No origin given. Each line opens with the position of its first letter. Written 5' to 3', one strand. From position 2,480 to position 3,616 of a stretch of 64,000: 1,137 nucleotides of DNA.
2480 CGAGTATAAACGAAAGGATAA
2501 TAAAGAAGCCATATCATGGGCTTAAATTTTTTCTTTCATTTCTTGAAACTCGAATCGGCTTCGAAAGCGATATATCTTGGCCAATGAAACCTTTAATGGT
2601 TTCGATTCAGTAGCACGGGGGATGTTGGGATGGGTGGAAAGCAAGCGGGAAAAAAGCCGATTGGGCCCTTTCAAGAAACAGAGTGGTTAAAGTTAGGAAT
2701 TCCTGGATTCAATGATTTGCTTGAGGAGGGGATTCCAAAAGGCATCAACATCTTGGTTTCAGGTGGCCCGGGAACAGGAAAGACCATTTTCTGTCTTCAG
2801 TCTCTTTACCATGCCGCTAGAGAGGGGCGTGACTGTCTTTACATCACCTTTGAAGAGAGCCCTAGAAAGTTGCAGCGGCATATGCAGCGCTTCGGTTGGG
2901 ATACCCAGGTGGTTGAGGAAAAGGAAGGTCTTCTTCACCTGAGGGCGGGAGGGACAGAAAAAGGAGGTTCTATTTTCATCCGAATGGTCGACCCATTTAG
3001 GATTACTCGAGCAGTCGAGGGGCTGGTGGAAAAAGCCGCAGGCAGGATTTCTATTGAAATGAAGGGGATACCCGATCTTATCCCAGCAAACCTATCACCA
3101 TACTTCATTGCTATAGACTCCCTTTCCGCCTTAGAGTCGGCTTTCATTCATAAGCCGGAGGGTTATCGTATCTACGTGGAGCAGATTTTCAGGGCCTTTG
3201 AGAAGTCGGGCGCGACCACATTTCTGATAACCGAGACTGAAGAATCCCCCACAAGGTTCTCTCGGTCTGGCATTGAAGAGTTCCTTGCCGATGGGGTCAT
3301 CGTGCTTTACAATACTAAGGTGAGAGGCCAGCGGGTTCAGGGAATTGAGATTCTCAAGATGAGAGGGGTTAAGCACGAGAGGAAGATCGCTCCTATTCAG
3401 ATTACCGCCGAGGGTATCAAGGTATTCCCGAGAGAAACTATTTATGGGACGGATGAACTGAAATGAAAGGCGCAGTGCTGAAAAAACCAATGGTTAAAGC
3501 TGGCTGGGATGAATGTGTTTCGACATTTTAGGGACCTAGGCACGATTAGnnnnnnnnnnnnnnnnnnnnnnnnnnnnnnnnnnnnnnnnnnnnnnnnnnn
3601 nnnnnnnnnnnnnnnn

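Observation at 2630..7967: KaiC-like ATPase, a membrane surface protein with a cytoplasmic coiled-coil, and a MEDS-PAS3-DUF835 protein without an output domain: a candidate KaiC-centred signalling module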

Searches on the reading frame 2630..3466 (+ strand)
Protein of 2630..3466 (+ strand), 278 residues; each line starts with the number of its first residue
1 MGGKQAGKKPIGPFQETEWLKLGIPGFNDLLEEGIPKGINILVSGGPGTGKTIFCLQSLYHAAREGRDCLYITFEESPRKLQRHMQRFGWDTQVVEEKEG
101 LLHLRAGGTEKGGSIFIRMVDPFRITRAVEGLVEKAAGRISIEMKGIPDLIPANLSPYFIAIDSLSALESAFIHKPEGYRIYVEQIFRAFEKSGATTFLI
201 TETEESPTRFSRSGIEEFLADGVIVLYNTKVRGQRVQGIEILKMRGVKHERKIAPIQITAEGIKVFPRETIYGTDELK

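Call 3: search_protein_families(library=pfam, proteins=[window:2630-3466:+], max_evalue=0.1)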
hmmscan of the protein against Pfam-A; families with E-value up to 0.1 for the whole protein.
window:2630-3466:+ (278 aa): 14 families
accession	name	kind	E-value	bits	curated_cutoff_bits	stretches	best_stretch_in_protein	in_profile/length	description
PF06745.19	ATPase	-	4.2e-54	183.8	26.6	1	21-269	2-230/231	KaiC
PF13481.12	AAA_25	-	3.6e-08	33.7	27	1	17-136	12-138/195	AAA domain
PF07088.17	GvpD_P-loop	-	1.6e-05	25.3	24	1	38-227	10-173/189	GvpD gas vesicle protein, P-loop domain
PF08903.17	DUF1846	-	0.0012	18.2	27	1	37-78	166-207/333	Domain of unknown function DUF1846, N-terminal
PF20720.3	nSTAND3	-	0.0023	18.1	27.2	1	41-85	20-61/155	Novel STAND NTPase 3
PF24883.2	NPHP3_N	-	0.0035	18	24.8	1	41-80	25-64/164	Nephrocystin 3, N-terminal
PF13245.12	AAA_19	-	0.012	16.2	25.1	1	40-74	13-49/134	AAA domain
PF09848.15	SLFN-g3_helicase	-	0.013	15.3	24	1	41-71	4-36/354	Schlafen group 3, DNA/RNA helicase domain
PF01695.23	IstB_IS21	-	0.023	14.6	24.1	1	39-84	93-138/238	IstB-like ATP binding protein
PF25199.1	nSTAND_NTPase5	-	0.039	14.2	34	1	38-80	41-84/145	Novel STAND NTPase 5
PF03796.21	DnaB_C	-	0.048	13.5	27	1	31-85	12-67/255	DnaB-like helicase C terminal domain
PF13479.12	AAA_24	-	0.051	13.9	27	1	38-82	2-38/195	AAA domain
PF13191.12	AAA_16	-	0.054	14.4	32.6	1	40-77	26-63/167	AAA ATPase domain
PF12775.13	AAA_7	-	0.059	13.3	25.8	1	30-76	25-71/181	P-loop containing dynein motor region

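Call 4: search_protein_families(library=ncbifam, proteins=[window:2630-3466:+], max_evalue=0.1)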
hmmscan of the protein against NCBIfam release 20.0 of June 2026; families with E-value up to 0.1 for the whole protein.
window:2630-3466:+ (278 aa): 20 families
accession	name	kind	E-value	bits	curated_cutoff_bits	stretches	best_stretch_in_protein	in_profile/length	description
NF006799.0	PRK09302.1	equivalog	7.9e-37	127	408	2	17-102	10-96/515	circadian clock protein KaiC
TIGR03877.1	thermo_KaiC_1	hypoth_equivalog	2e-34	119.2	307.25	1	20-269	4-236/238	KaiC domain-containing protein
TIGR03880.1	KaiC_arch_3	hypoth_equivalog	8.6e-33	113.7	249.45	2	155-271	106-223/224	KaiC domain-containing protein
TIGR02655.1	circ_KaiC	equivalog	5e-30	104.6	546.25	1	20-270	3-233/484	circadian clock protein KaiC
TIGR03881.1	KaiC_arch_4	hypoth_equivalog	3.5e-25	89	247.8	1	20-263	3-226/231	KaiC domain-containing protein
NF004723.0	PRK06067.1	subfamily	3.9e-10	39.7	194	1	27-91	23-87/243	flagellar accessory protein FlaH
TIGR00416.1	sms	equivalog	7.5e-08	31.5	403.05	1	18-92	74-148/454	DNA repair protein RadA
NF004629.0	PRK05973.1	equivalog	4.4e-07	29.2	156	1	35-97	61-123/237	DNA helicase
NF052589.1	ArlH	equivalog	5.4e-07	29.6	215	1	25-92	7-74/229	archaellum protein ArlH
TIGR03878.1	thermo_KaiC_2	hypoth_equivalog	0.00039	19.8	232.2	1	33-81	31-79/259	KaiC domain-containing protein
TIGR02237.1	recomb_radB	equivalog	0.00051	20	172.4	1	28-75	2-49/210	DNA repair and recombination protein RadB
NF010184.0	PRK13663.1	equivalog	0.0036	16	631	1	37-78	169-210/494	hypothetical protein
TIGR03600.1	phage_DnaB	exception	0.0037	16.3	498.65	1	20-84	177-241/421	phage replicative helicase, DnaB family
NF038214.1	IS21_help_AAA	equivalog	0.0055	16.4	200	1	37-86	89-138/232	IS21-like element helper ATPase IstB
NF006861.0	PRK09361.1-1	equivalog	0.0058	16.2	278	1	19-76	4-61/235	DNA repair and recombination protein RadB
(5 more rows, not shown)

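Call 62: find_homologous_proteins(query=window:2630-3466:+, max_evalue=1e-20)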
Query window:2630-3466:+ (278 aa): 1260 proteins with E <= 1e-20 among 2386 candidates; the best 120 are listed.
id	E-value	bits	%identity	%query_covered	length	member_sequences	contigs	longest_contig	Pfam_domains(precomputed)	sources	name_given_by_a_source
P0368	2.5e-179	612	99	100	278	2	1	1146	PF06745.20,PF07088.17,PF13481.13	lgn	-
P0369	1.8e-141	488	79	99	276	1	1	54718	PF06745.20,PF07088.17,PF13481.13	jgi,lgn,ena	-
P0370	4.4e-141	487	81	99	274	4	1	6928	PF06745.20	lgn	-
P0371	1.4e-139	482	77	100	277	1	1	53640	PF06745.20,PF07088.17,PF13481.13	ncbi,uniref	ncbi:MAG: RAD55 family ATPase [Candidatus Hadarchaeum sp.]|uniref:RAD55 family ATPase n=1 Tax=Candid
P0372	6.7e-138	476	79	95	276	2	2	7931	PF06745.20,PF07088.17,PF13481.13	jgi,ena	-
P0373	2.3e-137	475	79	95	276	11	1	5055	PF06745.20,PF07088.17,PF13481.13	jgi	-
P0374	4.9e-135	467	75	97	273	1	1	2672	PF06745.20,PF07088.17,PF13481.13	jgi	jgi:KaiC/GvpD/RAD55 family RecA-like ATPase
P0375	4.3e-132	457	74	99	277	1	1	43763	PF06745.20,PF07088.17,PF13481.13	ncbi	ncbi:MAG: RAD55 family ATPase [Candidatus Hadarchaeaceae archaeon]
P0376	1.3e-129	449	74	94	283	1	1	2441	PF06745.20,PF07088.17,PF13481.13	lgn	-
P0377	6.6e-126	437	69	99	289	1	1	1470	PF06745.20,PF07088.17,PF13481.13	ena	-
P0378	1.8e-124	432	73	93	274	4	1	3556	PF06745.20,PF13481.13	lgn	-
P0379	4.5e-123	428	69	94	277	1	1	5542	PF06745.20,PF13481.13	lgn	-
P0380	2.2e-122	426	69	100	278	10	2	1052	PF06745.20,PF07088.17,PF13481.13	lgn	-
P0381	4.8e-122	424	68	99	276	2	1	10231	PF06745.20,PF07088.17,PF13481.13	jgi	-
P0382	1.8e-121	423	68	98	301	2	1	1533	PF06745.20,PF13481.13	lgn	-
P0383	3.6e-121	422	67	98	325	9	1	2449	PF06745.20,PF07088.17,PF13481.13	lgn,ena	-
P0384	1.4e-120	420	66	98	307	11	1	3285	PF06745.20,PF07088.17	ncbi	-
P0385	2.2e-120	419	70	94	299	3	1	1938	PF06745.20,PF07088.17,PF13481.13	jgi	-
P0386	3.0e-120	419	70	94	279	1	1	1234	PF06745.20,PF13481.13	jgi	-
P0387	7.6e-120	417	67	98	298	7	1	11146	PF06745.20,PF07088.17,PF13481.13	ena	-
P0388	1.1e-119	417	69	94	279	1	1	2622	PF06745.20,PF13481.13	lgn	-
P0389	1.7e-119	416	67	98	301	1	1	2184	PF06745.20,PF07088.17,PF13481.13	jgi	-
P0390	3.4e-119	415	68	94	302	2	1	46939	PF06745.20,PF07088.17,PF13481.13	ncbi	-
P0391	5.2e-119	415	69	94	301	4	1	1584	PF06745.20,PF07088.17,PF13481.13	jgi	-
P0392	1.6e-118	413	69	94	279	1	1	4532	PF06745.20,PF07088.17,PF13481.13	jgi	-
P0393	1.7e-116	406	69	94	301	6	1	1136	PF06745.20,PF07088.17,PF13481.13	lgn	-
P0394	5.5e-116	405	66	98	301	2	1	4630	PF06745.20,PF13481.13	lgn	-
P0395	1.4e-115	403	68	94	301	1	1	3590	PF06745.20,PF13481.13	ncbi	-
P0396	4.5e-115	402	66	94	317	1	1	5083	PF06745.20,PF07088.17,PF23442.2,PF13481.13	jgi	-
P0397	2.1e-114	399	65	96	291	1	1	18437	PF06745.20,PF07088.17,PF23442.2,PF13481.13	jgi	-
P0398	5.7e-114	398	67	92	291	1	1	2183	PF06745.20,PF07088.17,PF13481.13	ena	-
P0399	2.7e-113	396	64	96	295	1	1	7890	PF06745.20,PF07088.17,PF23442.2,PF13481.13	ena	-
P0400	3.4e-110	386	62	97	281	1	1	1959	PF06745.20,PF07088.17,PF13481.13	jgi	-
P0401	1.2e-107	377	62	96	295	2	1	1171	PF06745.20,PF07088.17,PF13481.13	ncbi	-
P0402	3.4e-106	373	63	92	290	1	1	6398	PF06745.20,PF07088.17,PF13481.13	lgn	-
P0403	1.4e-105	371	61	96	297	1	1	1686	PF06745.20,PF13481.13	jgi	jgi:circadian clock protein KaiC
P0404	1.8e-105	370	62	94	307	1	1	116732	PF06745.20,PF07088.17,PF23442.2,PF13481.13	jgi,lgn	jgi:circadian clock protein KaiC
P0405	1.2e-104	367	59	97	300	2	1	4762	PF06745.20,PF07088.17,PF13481.13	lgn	-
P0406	9.8e-103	361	62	93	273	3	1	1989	PF06745.20,PF07088.17,PF13481.13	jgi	jgi:circadian clock protein KaiC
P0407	4.0e-102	359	57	99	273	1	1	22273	PF06745.20,PF07088.17,PF23442.2,PF13481.13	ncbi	ncbi:MAG: ATPase domain-containing protein [Candidatus Hadarchaeales archaeon]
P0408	5.8e-100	352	57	96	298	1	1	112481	PF06745.20,PF07088.17,PF23442.2,PF13481.13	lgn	-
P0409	9.4e-100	351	61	92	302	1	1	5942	PF06745.20,PF07088.17,PF23442.2,PF13481.13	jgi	jgi:circadian clock protein KaiC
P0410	3.4e-99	350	56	95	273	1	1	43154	PF06745.20,PF07088.17,PF23442.2,PF13481.13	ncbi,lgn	ncbi:MAG: ATPase domain-containing protein [Candidatus Hadarchaeales archaeon]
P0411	3.0e-98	346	60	95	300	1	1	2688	PF06745.20,PF07088.17,PF13481.13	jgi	jgi:KaiC/GvpD/RAD55 family RecA-like ATPase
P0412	1.2e-97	344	60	92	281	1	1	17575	PF06745.20,PF07088.17,PF23442.2,PF13481.13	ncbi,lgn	-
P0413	2.2e-97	344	59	92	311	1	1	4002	PF06745.20,PF07088.17,PF13481.13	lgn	-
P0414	4.7e-97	343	59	93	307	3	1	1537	PF06745.20,PF07088.17,PF23442.2,PF13481.13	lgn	-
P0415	1.6e-96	341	59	94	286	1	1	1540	PF06745.20,PF07088.17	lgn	-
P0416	2.4e-96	340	56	94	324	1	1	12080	PF06745.20,PF07088.17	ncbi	-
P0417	2.4e-96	340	58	92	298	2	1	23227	PF06745.20,PF07088.17,PF13481.13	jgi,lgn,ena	-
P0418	3.3e-95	336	62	93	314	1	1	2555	PF06745.20,PF07088.17,PF23442.2,PF13481.13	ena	-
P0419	3.4e-95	336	57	97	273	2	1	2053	PF06745.20,PF07088.17,PF13481.13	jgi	jgi:KaiC/GvpD/RAD55 family RecA-like ATPase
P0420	4.9e-94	333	60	92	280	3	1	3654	PF06745.20,PF07088.17,PF23442.2,PF00154.28,PF13481.13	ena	-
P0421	1.4e-93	331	59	92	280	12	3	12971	PF06745.20,PF07088.17,PF13481.13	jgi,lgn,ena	-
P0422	9.7e-93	328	57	92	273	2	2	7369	PF06745.20,PF07088.17,PF23442.2,PF13481.13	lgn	-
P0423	3.0e-92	327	58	93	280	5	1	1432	PF06745.20,PF07088.17,PF13481.13,PF20720.4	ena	-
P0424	4.5e-92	326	58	94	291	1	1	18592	PF06745.20,PF07088.17,PF13481.13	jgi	jgi:KaiC/GvpD/RAD55 family RecA-like ATPase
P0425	9.9e-92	325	55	95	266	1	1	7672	PF06745.20,PF23442.2,PF13481.13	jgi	-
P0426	1.3e-91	325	61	87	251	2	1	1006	PF06745.20,PF07088.17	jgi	jgi:KaiC/GvpD/RAD55 family RecA-like ATPase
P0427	3.3e-91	323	58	91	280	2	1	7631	PF06745.20,PF07088.17,PF23442.2,PF13481.13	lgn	-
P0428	5.3e-91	323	59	92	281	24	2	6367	PF06745.20,PF07088.17,PF23442.2,PF13481.13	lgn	-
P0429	7.2e-90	319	55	93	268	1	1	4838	PF06745.20,PF07088.17,PF23442.2,PF13481.13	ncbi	-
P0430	6.9e-89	316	54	95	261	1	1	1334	PF06745.20,PF07088.17,PF13481.13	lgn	-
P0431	7.5e-89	316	56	95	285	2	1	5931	PF06745.20,PF07088.17,PF03796.22,PF23442.2,PF13481.13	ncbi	-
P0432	2.6e-88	314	56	97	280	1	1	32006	PF06745.20,PF07088.17,PF13481.13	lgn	-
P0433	6.5e-88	313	56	94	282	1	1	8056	PF06745.20,PF07088.17,PF13481.13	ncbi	-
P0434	7.9e-88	312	56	99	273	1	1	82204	PF06745.20,PF07088.17,PF13481.13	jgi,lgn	jgi:KaiC/GvpD/RAD55 family RecA-like ATPase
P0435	1.0e-87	312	56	91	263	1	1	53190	PF06745.20,PF07088.17,PF13481.13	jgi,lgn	jgi:KaiC/GvpD/RAD55 family RecA-like ATPase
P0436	1.4e-87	311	58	94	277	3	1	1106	PF06745.20,PF07088.17,PF13481.13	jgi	jgi:KaiC/GvpD/RAD55 family RecA-like ATPase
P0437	4.4e-87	310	47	91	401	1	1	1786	PF13173.13,PF06745.20,PF07088.17,PF01695.24,PF03796.22,PF23442.2,PF09848.16,PF25199.2,PF13481.13,PF20720.4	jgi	-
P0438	4.5e-87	310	74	70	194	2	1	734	PF06745.20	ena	-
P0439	4.7e-87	310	56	97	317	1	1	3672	PF06745.20,PF07088.17,PF23442.2,PF13481.13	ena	-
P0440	5.4e-87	310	57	90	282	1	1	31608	PF06745.20,PF07088.17,PF13481.13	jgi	-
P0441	6.7e-87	309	53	97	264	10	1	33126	PF06745.20,PF23442.2,PF13481.13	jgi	jgi:KaiC/GvpD/RAD55 family RecA-like ATPase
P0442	7.9e-87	309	54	97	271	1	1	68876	PF06745.20,PF13481.13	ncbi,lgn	-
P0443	9.0e-87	309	58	92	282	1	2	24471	PF06745.20,PF07088.17,PF23442.2,PF13481.13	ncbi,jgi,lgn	-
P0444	1.3e-86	308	56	93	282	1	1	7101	PF06745.20,PF07088.17,PF23442.2,PF13481.13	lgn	-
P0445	1.4e-86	308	55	96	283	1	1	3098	PF06745.20,PF07088.17,PF03796.22,PF23442.2,PF13481.13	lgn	-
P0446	1.4e-86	308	55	92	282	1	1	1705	PF06745.20,PF07088.17,PF13481.13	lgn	-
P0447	2.7e-86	307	53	92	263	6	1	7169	PF06745.20,PF07088.17,PF23442.2,PF13481.13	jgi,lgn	jgi:KaiC/GvpD/RAD55 family RecA-like ATPase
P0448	1.1e-85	305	53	95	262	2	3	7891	PF06745.20,PF07088.17,PF23442.2,PF13481.13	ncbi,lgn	ncbi:MAG: ATPase domain-containing protein [Candidatus Hadarchaeales archaeon]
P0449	1.7e-85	305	55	94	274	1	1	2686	PF06745.20,PF13481.13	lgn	-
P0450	4.4e-85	303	52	98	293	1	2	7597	PF06745.20,PF07088.17,PF03796.22,PF23442.2,PF13481.13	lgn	-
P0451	1.3e-84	302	53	93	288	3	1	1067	PF06745.20,PF07088.17,PF13481.13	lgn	-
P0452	1.4e-84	302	53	94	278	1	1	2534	PF06745.20,PF07088.17,PF23442.2,PF00154.28,PF13481.13,PF20720.4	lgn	-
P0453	3.1e-84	300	53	95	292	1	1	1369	PF06745.20,PF07088.17,PF03796.22,PF13481.13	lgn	-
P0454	3.8e-84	300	53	97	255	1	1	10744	PF06745.20,PF07088.17,PF13481.13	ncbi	-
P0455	3.9e-84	300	55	91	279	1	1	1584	PF06745.20,PF07088.17,PF13481.13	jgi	-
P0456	1.2e-83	299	55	92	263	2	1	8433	PF06745.20,PF07088.17,PF23442.2,PF13481.13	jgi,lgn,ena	-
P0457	4.1e-83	297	55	91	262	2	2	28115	PF06745.20,PF07088.17,PF03796.22,PF23442.2,PF13481.13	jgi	jgi:KaiC/GvpD/RAD55 family RecA-like ATPase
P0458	4.9e-83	297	55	92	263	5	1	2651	PF06745.20,PF07088.17,PF23442.2,PF13481.13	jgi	jgi:KaiC/GvpD/RAD55 family RecA-like ATPase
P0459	1.2e-82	295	55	92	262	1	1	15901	PF06745.20,PF07088.17,PF23442.2,PF13481.13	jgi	jgi:KaiC/GvpD/RAD55 family RecA-like ATPase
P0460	1.3e-82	295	56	91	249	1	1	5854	PF06745.20,PF07088.17,PF23442.2,PF13481.13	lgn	-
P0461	1.9e-82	295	55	92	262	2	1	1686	PF06745.20,PF07088.17,PF03796.22,PF23442.2,PF13481.13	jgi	jgi:KaiC/GvpD/RAD55 family RecA-like ATPase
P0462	4.0e-82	294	54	92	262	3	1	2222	PF06745.20,PF07088.17,PF23442.2,PF13481.13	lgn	-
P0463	4.2e-82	294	52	93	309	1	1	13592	PF06745.20,PF07088.17,PF13481.13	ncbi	-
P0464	5.8e-81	290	51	93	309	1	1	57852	PF06745.20,PF07088.17,PF13481.13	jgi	jgi:circadian clock protein KaiC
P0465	2.7e-80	288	53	94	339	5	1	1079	PF06745.20,PF13481.13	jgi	jgi:KaiC/GvpD/RAD55 family RecA-like ATPase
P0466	4.3e-80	287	56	90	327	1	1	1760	PF06745.20,PF23442.2,PF13481.13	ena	-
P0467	1.2e-79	285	51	96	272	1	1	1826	PF06745.20,PF07088.17,PF03796.22,PF13481.13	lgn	-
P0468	2.7e-79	284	50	98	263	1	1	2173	PF06745.20,PF07088.17,PF03796.22,PF23442.2,PF13481.13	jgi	jgi:KaiC/GvpD/RAD55 family RecA-like ATPase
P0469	9.2e-79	283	51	94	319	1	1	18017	PF06745.20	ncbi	-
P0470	9.3e-79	283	50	97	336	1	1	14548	PF06745.20,PF07088.17,PF23442.2,PF13481.13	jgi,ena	-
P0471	2.2e-78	281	51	97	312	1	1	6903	PF06745.20,PF07088.17,PF03796.22,PF13481.13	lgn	-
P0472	3.1e-78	281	51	92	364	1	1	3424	PF06745.20,PF07088.17,PF03796.22,PF13481.13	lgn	-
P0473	8.8e-78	279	48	98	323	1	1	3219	PF06745.20,PF07088.17,PF13481.13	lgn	-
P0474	1.2e-77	279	54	92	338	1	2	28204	PF06745.20,PF07088.17,PF03796.22,PF23442.2,PF13481.13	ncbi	-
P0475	1.4e-77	279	52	94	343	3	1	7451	PF06745.20,PF03796.22,PF13481.13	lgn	-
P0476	1.9e-77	278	50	97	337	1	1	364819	PF06745.20,PF23442.2,PF13481.13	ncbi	-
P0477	2.2e-77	278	53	92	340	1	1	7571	PF06745.20,PF07088.17,PF13481.13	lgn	-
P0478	2.9e-77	278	52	100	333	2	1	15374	PF06745.20,PF07088.17,PF23442.2,PF13481.13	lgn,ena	-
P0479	4.6e-77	277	48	93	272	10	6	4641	PF06745.20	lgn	-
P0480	1.2e-76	276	50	94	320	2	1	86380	PF06745.20,PF13481.13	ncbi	-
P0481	1.3e-76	276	54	85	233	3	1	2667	PF06745.20,PF13481.13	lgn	-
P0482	1.4e-76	275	51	93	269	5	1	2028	PF06745.20,PF07088.17,PF13481.13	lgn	-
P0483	1.6e-76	275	49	91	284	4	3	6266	PF06745.20,PF03796.22,PF13481.13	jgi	-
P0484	2.0e-76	275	51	98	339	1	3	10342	PF06745.20,PF13481.13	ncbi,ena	-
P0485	2.7e-76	274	52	93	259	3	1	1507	PF06745.20,PF07088.17,PF23442.2,PF13481.13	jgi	jgi:circadian clock protein KaiC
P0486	3.6e-76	274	49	97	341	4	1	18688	PF06745.20,PF23442.2,PF13481.13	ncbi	-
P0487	9.3e-76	273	47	94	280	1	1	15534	PF06745.20,PF03796.22,PF13481.13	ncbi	ncbi:MAG: ATPase domain-containing protein [Candidatus Hadarchaeales archaeon]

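Call 63: find_encoding_contigs(protein=P0476, flank=7000, max_places=1)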
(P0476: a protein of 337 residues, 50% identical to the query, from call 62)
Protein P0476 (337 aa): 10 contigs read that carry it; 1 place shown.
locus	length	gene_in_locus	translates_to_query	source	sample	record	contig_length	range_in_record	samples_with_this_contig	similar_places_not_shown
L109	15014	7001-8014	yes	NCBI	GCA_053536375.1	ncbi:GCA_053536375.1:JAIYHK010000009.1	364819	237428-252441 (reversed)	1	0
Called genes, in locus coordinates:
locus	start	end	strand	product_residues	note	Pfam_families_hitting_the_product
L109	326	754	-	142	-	PF11969:DcpS_C, PF01230:HIT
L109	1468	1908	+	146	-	PF27325:MJ0538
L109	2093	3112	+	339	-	PF24034:DUF7343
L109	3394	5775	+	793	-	PF05124:S_layer_C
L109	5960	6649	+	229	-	PF06745:ATPase, PF24336:DUF7504, PF23365:DUF7090 (weak), PF05763:DUF835 (weak)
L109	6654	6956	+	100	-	-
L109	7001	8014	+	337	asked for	PF13481:AAA_25 (weak), PF06745:ATPase, PF23442:DUF7125 (weak)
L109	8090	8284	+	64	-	-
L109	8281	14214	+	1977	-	PF10633:NPCBM_assoc (weak)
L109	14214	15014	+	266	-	-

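Call 64: find_encoding_contigs(protein=P0480, flank=7000, max_places=1)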
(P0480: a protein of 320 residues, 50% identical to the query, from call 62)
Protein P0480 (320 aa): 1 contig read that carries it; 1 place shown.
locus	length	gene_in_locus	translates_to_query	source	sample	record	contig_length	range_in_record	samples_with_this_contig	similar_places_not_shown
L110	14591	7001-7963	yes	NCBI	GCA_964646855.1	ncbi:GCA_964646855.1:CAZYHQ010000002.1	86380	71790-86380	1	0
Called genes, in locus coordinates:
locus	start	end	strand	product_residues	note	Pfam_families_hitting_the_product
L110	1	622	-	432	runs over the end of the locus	PF01336:tRNA_anti-codon, PF00152:tRNA-synt_2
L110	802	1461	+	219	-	-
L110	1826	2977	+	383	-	PF00091:Tubulin, PF12327:FtsZ_C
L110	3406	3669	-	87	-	PF05402:PqqD (weak)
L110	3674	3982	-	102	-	PF05239:PRC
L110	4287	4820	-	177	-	PF00293:NUDIX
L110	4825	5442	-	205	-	PF02223:Thymidylate_kin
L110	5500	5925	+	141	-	PF02308:MgtC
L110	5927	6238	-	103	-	-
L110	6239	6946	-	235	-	PF06745:ATPase, PF23365:DUF7090, PF24336:DUF7504, PF05763:DUF835 (weak)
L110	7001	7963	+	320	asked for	PF13481:AAA_25 (weak), PF06745:ATPase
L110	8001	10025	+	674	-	-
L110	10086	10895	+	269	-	-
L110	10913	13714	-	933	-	PF00270:DEAD, PF04851:ResIII, PF00271:Helicase_C, PF19306:WHD_Lhr, PF08494:DEAD_assoc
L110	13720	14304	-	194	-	PF00702:Hydrolase, PF13419:HAD_2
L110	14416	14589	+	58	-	?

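Call 65: find_encoding_contigs(protein=P0404, flank=7000, max_places=1)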
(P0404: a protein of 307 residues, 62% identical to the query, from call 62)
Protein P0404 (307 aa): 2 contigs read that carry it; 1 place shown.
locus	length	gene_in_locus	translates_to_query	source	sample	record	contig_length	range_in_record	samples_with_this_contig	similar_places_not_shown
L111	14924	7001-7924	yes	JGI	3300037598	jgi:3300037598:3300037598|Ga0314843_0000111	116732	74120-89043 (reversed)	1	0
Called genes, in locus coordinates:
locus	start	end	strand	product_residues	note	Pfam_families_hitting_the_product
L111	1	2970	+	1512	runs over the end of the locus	PF25788:Ig_Rha78A_N (faint), PF27237:AF_1625_C, PF19077:Big_13 (weak)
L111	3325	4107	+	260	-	PF00142:Fer4_NifH (faint), PF01656:CbiA, PF02374:ArsA_ATPase (faint), PF06564:CBP_BcsQ (faint), PF10609:ParA, PF13500:AAA_26 (faint), PF13614:AAA_31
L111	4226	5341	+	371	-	PF16927:HisKA_7TM, PF05763:DUF835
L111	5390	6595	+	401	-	PF16927:HisKA_7TM, PF05763:DUF835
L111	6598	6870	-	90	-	-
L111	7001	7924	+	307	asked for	PF07088:GvpD_P-loop (faint), PF13481:AAA_25 (weak), PF06745:ATPase, PF23442:DUF7125 (faint)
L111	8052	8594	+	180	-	PF24336:DUF7504 (weak)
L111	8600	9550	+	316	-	PF00512:HisKA, PF02518:HATPase_c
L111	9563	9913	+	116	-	PF00072:Response_reg, PF20161:VpsR (faint)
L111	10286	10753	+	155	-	PF01242:PTPS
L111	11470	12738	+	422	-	PF03952:Enolase_N, PF00113:Enolase_C, PF13378:MR_MLE_C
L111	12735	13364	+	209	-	PF00318:Ribosomal_S2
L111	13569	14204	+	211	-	PF01875:Memo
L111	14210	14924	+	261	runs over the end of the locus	PF00696:AA_kinase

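Call 66: find_encoding_contigs(protein=P0434, flank=7000, max_places=1)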
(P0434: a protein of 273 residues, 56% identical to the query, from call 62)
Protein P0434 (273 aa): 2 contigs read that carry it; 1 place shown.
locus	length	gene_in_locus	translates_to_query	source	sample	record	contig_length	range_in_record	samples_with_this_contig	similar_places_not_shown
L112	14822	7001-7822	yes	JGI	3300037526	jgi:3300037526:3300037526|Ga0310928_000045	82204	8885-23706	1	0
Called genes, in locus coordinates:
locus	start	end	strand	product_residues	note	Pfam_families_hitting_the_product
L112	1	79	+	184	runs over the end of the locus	PF01613:Flavin_Reduct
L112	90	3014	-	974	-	PF00932:LTD, PF01835:MG2 (weak), PF13115:YtkA (faint)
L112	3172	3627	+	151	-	PF19810:HFX_2341_N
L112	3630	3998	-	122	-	PF00072:Response_reg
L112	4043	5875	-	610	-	PF00512:HisKA, PF02518:HATPase_c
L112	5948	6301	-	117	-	PF00072:Response_reg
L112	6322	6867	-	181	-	PF24336:DUF7504 (weak), PF06745:ATPase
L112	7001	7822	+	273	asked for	PF13481:AAA_25 (weak), PF06745:ATPase, PF07088:GvpD_P-loop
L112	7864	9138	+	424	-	-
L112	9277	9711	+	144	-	-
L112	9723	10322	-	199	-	PF12705:PDDEXK_1 (weak)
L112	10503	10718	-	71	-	-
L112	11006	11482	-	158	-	-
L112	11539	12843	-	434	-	PF13091:PLDc_2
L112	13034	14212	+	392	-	PF07431:DUF1512, PF23542:DUF1512_C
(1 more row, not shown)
